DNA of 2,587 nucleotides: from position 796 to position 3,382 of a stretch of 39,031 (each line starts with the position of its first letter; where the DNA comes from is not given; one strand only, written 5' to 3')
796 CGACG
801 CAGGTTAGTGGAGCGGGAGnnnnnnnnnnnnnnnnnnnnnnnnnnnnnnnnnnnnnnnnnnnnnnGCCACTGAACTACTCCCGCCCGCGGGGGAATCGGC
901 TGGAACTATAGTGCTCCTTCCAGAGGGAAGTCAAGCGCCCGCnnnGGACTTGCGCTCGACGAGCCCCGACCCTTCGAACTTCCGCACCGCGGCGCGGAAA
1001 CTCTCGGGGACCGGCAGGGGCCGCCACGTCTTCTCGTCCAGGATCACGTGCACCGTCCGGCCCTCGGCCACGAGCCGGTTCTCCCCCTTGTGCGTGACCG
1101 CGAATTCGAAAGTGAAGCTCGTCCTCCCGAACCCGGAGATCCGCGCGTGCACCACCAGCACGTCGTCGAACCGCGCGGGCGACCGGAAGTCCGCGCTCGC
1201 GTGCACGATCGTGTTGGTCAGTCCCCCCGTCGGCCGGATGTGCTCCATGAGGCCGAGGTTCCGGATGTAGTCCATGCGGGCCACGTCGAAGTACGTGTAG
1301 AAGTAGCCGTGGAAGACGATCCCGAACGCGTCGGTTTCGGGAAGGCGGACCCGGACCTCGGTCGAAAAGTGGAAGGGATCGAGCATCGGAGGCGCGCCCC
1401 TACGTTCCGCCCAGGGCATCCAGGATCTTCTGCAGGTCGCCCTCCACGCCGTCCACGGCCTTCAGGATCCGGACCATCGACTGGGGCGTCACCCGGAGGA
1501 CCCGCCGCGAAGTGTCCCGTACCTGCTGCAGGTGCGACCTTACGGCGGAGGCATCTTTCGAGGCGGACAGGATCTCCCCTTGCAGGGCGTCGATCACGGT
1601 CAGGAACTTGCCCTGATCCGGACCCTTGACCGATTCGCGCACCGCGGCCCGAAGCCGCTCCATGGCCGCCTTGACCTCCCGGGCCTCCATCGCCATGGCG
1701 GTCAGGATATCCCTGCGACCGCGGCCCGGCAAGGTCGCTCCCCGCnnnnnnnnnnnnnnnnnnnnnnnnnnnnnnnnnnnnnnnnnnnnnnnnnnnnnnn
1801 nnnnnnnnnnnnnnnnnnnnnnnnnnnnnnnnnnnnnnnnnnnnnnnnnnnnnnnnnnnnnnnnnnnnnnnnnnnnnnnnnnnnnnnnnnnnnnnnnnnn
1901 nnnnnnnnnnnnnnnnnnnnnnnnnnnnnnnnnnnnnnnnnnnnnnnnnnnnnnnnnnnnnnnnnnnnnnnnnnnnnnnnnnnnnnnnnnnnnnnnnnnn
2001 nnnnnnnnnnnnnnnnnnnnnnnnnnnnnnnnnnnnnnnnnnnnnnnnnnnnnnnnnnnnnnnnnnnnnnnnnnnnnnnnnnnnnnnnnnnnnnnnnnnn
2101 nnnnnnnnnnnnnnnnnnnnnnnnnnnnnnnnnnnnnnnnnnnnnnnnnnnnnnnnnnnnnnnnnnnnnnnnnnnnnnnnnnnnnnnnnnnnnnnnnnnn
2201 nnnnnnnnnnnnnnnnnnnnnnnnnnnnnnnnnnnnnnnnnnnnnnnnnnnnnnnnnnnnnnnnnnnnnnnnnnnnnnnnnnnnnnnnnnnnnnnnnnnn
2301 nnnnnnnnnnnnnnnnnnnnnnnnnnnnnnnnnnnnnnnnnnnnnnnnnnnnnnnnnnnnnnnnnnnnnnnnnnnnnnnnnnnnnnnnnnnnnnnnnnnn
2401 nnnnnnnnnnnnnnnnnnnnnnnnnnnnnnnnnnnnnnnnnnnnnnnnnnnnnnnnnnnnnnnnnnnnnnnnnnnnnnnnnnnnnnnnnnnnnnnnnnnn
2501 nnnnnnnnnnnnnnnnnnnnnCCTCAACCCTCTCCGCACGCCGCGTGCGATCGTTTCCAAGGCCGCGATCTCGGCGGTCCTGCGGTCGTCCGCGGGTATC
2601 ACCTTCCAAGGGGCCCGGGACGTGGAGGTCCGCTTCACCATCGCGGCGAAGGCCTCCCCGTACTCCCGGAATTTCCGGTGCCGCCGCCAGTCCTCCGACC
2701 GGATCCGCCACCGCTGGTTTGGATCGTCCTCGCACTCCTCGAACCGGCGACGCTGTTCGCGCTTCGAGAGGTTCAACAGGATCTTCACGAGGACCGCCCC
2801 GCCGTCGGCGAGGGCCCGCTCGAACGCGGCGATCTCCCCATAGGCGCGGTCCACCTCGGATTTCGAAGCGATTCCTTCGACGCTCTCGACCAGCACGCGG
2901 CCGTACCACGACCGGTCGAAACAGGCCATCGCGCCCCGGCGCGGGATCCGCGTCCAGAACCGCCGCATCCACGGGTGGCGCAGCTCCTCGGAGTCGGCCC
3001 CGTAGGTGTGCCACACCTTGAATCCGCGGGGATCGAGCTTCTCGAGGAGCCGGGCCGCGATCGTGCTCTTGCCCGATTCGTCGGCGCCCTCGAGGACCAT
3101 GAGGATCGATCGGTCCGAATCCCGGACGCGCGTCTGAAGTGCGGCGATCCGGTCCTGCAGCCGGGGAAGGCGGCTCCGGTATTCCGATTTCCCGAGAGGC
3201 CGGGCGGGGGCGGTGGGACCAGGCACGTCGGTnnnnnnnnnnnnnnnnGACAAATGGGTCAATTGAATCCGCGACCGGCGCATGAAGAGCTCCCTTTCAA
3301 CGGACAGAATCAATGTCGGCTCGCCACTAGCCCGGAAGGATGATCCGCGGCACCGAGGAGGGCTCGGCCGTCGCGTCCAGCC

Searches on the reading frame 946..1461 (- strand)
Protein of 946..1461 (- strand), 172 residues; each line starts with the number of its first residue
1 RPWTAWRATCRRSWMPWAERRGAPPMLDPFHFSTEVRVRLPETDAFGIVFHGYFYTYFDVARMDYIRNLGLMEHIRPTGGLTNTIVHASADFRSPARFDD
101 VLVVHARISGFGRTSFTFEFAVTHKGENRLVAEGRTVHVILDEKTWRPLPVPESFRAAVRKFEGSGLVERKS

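Call 52: search_protein_families(library=pfam, proteins=[window:946-1461:-], max_evalue=0.001)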
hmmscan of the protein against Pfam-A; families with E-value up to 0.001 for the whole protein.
window:946-1461:- (172 aa): 2 families
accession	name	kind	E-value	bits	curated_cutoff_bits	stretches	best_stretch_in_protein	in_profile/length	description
PF13279.12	4HBT_2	-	2.1e-18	67.3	25.5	1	38-158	1-121/122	Thioesterase-like superfamily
PF03061.28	4HBT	-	2.2e-17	63.5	20.6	1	46-127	1-75/79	Thioesterase superfamily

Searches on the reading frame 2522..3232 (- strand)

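Call 52: search_protein_families(library=pfam, proteins=[window:2522-3232:-], max_evalue=0.001)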
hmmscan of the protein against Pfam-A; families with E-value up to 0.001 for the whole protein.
window:2522-3232:- (237 aa): 1 family
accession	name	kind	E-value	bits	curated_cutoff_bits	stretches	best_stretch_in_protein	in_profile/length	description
PF03976.20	PPK2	-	2e-60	204.6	22.3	1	14-230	3-219/229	Polyphosphate kinase 2 (PPK2)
